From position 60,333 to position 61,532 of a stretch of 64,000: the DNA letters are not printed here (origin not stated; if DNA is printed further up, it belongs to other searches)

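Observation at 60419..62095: Consensus promoter driving a 2-TM unknown protein translationally coupled to a PNP/MtnN-family nucleosidase in an AT-rich insertion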

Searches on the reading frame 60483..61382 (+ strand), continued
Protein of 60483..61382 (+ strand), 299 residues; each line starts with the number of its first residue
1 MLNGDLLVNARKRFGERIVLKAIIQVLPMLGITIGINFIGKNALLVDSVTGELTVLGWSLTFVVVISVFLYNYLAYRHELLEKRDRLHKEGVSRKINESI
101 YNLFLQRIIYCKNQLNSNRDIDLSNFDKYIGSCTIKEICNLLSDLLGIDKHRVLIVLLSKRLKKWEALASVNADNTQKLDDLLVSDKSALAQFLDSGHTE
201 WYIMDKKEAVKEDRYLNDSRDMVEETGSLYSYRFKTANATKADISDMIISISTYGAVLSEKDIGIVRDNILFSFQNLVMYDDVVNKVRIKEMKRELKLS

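Call 46: fold_search(model_id=the predicted structure, library=pdb)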
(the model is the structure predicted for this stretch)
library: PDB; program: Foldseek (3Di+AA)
matches with E <= 10: 586; with E <= 0.001: 4
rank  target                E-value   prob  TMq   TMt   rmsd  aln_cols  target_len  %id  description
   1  9irk_A                8.2e-05  1.00  0.36  0.22   7.6       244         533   10  Cryo-EM structure of PhyB(Y276H,1-908)-PIF6beta complex (released 2025-06-04)
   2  9iuz_B                1.1e-04  1.00  0.35  0.21   8.8       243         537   12  Constitutively active mutant(Y276H) of Arabidopsis phytochrome B(phyB) in complex with phytochrome-interacting factor  (released 2024-10-02)
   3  9iuz_A                2.0e-04  1.00  0.38  0.26   7.1       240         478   10  Constitutively active mutant(Y276H) of Arabidopsis phytochrome B(phyB) in complex with phytochrome-interacting factor  (released 2024-10-02)
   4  8yb4_A                6.6e-04  1.00  0.40  0.26   7.1       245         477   11  Pfr conformer of Arabidopsis thaliana phytochrome B in complex with phytochrome-interacting factor 6 (released 2024-10-02)
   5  8c7u_A                1.2e-03  1.00  0.33  0.36   9.1       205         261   11  Transcriptional pleiotropic repressor CodY from Enterococcus faecalis in complex with Leu and a 30-bp DNA fragment enc (released 2023-06-28)
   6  6oap_B                1.2e-03  1.00  0.34  0.33   9.6       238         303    8  Crystal structure of a dual sensor histidine kinase in the green-light absorbing Pg state (released 2019-09-18)
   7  8yb4_B                1.5e-03  1.00  0.38  0.22   8.6       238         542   11  Pfr conformer of Arabidopsis thaliana phytochrome B in complex with phytochrome-interacting factor 6 (released 2024-10-02)
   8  6oaq_B                1.9e-03  1.00  0.34  0.33   9.0       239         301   10  Crystal structure of a dual sensor histidine kinase in BeF3- bound state (released 2019-09-18)
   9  5xhx_B                3.3e-03  0.99  0.30  0.47   5.6       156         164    8  Crystal structure of VqsR LBD domain from Pseudomonas aeruginosa (released 2017-05-24)
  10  3e0y_B                3.7e-03  0.99  0.27  0.44   6.6       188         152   10  The crystal structure of a conserved domain from a protein of Geobacter sulfurreducens PCA (released 2008-09-30)
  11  4mcw_A                4.2e-03  0.99  0.31  0.26   7.8       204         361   11  Crystal structure of a HD-GYP domain (a cyclic-di-GMP phosphodiesterase) containing a tri-nuclear metal centre (released 2014-02-19)
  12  6ozb_B                5.0e-03  0.96  0.30  0.42   8.2       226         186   10  Crystal structure of the phycoerythrobilin-bound GAF domain from a cyanobacterial phytochrome (released 2020-05-20)
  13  5xhx_A                6.0e-03  0.99  0.31  0.49   5.4       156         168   10  Crystal structure of VqsR LBD domain from Pseudomonas aeruginosa (released 2017-05-24)
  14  6ob8_A                7.1e-03  0.97  0.31  0.30   8.3       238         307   10  Crystal structure of a dual sensor histidine kinase in green light illuminated state (released 2019-09-18)
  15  3nhq_A                7.6e-03  0.95  0.30  0.21   9.0       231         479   11  The dark Pfr structure of the photosensory core module of P. aeruginosa Bacteriophytochrome (released 2011-11-30)
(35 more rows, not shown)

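Call 47: fold_search(model_id=the predicted structure, library=viral)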
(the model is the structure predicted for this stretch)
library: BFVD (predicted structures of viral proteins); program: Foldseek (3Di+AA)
matches with E <= 10: 690; with E <= 0.001: 4
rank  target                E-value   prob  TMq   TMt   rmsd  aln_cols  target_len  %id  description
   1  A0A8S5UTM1            1.9e-05  1.00  0.37  0.41  23.2       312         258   14  Uncharacterized protein [Myoviridae sp. ctYA416]
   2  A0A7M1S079            6.8e-05  1.00  0.34  0.46  11.0       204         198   16  Phage protein [uncultured phage cr127_1]
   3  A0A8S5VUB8            8.6e-05  1.00  0.35  0.42  21.6       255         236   14  GAF domain-containing protein [Ackermannviridae sp.]
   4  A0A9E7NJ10            1.8e-04  1.00  0.42  0.47   6.1       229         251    9  Membrane protein [Gordonia phage Finkle]
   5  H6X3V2                3.4e-03  0.99  0.34  0.43  21.3       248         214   12  Uncharacterized protein [Klebsiella phage vB_KleM_RaK2]
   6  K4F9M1                7.5e-03  0.97  0.34  0.44  23.5       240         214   12  Uncharacterized protein [Cronobacter phage vB_CsaM_GAP32]
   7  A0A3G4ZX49            8.9e-03  0.38  0.11  0.12  24.3       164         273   10  Uncharacterized protein [Edafosvirus sp.]
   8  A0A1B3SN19            1.4e-02  0.57  0.16  0.23  21.3       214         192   10  Uncharacterized protein [Sulfolobus islandicus rod-shaped virus 3]
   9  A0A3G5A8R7            3.1e-02  0.93  0.31  0.16   7.7       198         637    6  histidine kinase [Hyperionvirus sp.]
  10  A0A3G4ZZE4            3.7e-02  0.63  0.22  0.33  22.1       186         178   11  Putative sensor histidine kinase [Edafosvirus sp.]
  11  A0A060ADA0            4.2e-02  0.84  0.30  0.42  18.5       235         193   13  (no name in the UniProt tables at hand)
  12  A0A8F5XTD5            5.0e-02  0.23  0.16  0.10  17.9       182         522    9  Replication initiator protein [Microvirus mar54]
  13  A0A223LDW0            6.3e-02  0.41  0.27  0.25  18.5       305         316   10  Uncharacterized protein [Bacillus phage PBS1]
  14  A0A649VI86            6.3e-02  0.23  0.13  0.25  12.9       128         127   11  (no name in the UniProt tables at hand)
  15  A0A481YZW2            6.3e-02  0.13  0.16  0.14  18.4       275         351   12  Uncharacterized protein [Mimivirus LCMiAC01]
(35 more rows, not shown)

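Call 49: find_encoding_contigs(protein=P0134, flank=8000, max_places=3)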
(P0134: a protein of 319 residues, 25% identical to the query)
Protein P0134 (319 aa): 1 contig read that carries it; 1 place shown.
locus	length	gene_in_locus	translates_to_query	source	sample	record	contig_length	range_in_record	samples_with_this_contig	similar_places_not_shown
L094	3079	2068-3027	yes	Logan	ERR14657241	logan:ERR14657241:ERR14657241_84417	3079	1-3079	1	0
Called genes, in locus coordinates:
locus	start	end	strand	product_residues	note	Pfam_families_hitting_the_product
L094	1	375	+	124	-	?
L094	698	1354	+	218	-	-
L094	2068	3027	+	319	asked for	-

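Call 50: find_encoding_contigs(protein=P0140, flank=8000, max_places=3)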
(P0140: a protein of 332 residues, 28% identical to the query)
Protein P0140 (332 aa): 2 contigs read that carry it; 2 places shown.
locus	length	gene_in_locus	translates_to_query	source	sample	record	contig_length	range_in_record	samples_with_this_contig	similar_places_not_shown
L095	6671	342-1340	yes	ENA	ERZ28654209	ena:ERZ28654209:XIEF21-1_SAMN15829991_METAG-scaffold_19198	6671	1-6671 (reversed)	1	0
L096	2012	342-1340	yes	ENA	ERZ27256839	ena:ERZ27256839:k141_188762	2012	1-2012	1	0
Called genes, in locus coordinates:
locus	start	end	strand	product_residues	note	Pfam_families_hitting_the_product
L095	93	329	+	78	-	-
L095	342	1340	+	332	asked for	-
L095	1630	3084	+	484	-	PF01966:HD, PF13286:HD_assoc (faint)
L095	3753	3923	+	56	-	-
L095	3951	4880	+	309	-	PF00583:Acetyltransf_1 (weak)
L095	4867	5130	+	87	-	-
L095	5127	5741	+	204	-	-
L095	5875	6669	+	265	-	?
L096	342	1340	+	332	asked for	-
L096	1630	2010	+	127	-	?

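Call 51: find_encoding_contigs(protein=P0128, flank=8000, max_places=3)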
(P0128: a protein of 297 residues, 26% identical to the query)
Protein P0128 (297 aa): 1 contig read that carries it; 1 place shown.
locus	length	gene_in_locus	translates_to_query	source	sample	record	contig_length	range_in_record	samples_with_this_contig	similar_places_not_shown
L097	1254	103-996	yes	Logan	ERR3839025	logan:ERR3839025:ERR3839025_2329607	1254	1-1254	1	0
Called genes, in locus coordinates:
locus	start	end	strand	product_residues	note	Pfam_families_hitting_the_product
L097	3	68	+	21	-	?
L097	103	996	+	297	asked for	-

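Call 58: find_related_loci(query=window:60504-61379:+, collection=metagenome_contigs, flank=10000)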
Query window:60504-61379:+ (292 aa) in metagenome_contigs; peptide patterns used: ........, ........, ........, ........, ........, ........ (x = any residue, [..] = any of these).
200 stretches matched a pattern; 1 encode a relative of the query (tblastn E <= 1e-3); 1 distinct loci.
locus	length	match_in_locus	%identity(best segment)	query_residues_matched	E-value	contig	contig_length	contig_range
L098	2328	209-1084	81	1-292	2e-173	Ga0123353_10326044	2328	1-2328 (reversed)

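Call 59: search_dna_similar(query=window:60504-61379:+, collection=phages, mode=protein, max_evalue=0.01, max_rows=15)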
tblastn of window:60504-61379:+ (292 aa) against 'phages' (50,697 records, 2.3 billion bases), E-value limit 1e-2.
No match.

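Call 61: search_dna_similar(query=window:60504-61379:+, collection=plasmids, mode=protein, max_evalue=0.01, max_rows=15)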
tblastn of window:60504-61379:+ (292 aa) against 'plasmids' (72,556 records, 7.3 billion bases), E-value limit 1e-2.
No match.

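Call 66: search_solved_structures(query=A2, max_evalue=10)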
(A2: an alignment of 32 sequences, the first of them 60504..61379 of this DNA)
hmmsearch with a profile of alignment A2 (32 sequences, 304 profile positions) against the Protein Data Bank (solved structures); distinct sequences matched with E-value up to 10: 6.
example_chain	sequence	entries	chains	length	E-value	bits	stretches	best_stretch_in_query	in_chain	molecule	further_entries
8qad_A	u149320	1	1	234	0.00056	22.3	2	81-152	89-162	sc-apCC-6-LLIA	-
9r1o_A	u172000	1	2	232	0.00068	22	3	81-151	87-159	sc-apCC-6-DPH-NR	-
2bye_A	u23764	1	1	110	0.044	16.1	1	84-137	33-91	PHOSPHOLIPASE C, EPSILON 1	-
2mq9_A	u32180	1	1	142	0.94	11.7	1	98-157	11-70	Eukaryotic peptide chain release factor subunit 1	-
8gw8_A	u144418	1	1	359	2.4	10.4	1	78-224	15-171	Isoform Gnas-2 of Guanine nucleotide-binding protein G(s) subunit alpha isoforms short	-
8gl3_A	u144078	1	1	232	6.3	9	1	101-154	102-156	pRLB-519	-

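Call 67: search_protein_families(library=phrogs, alignment_id=A2, max_evalue=0.01)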
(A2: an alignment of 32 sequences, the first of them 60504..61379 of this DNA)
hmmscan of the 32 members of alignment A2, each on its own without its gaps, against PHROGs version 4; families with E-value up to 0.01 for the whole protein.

A. member 1, window:60504-61379:+ (292 aa): 1 family
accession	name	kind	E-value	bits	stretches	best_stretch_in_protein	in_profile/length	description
phrog_20728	-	unknown function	0.0046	18.3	1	11-82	32-105/108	-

B. families by the number of members that match (of 32 scanned): 7 families
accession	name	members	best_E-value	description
phrog_27713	-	1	0.0013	-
phrog_944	-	1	0.0015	membrane protein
phrog_1009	-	1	0.0026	-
phrog_20728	-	1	0.0046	-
phrog_25075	-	1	0.0061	-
phrog_739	-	1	0.0079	Rz-like spanin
phrog_9289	-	1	0.0086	-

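Call 76: find_encoding_contigs(protein=P0152, flank=8000, max_places=4)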
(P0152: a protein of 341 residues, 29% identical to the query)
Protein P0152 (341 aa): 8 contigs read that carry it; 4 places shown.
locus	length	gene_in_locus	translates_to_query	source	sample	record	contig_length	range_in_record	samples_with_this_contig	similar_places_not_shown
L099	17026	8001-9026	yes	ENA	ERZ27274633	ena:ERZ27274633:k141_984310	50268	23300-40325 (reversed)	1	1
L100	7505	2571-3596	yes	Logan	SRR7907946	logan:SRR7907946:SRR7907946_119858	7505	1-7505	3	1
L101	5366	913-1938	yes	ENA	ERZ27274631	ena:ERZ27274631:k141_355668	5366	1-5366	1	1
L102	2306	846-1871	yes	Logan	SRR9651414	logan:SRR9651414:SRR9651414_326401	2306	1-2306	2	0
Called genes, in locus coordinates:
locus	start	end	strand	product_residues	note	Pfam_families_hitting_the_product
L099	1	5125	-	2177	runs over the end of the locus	PF25778:DUF7948 (weak), PF05593:RHS_repeat (weak), PF25023:TEN_YD-shell, PF05593:RHS_repeat (weak)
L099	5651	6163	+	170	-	-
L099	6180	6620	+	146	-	-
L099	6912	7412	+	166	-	PF19744:DUF6232 (weak)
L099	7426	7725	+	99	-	-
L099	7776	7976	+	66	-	-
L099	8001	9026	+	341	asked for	-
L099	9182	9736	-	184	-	PF04542:Sigma70_r2, PF08281:Sigma70_r4_2, PF04545:Sigma70_r4 (weak)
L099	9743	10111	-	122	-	PF12844:HTH_19, PF13412:HTH_24 (faint), PF13560:HTH_31, PF01381:HTH_3, PF08281:Sigma70_r4_2 (faint)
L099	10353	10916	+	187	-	PF04542:Sigma70_r2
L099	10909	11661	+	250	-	-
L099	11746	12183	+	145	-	-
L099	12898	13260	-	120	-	PF01934:HepT-like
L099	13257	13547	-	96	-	PF01909:NTP_transf_2, PF18765:Polbeta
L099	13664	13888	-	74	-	-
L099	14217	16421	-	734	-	PF07693:KAP_NTPase, PF00004:AAA (faint), PF01637:ATPase_2 (faint), PF13401:AAA_22 (faint)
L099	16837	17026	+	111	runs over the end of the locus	PF12844:HTH_19 (weak), PF13560:HTH_31, PF01381:HTH_3, PF13443:HTH_26 (weak)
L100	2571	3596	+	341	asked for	-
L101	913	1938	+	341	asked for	-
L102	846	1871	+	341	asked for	-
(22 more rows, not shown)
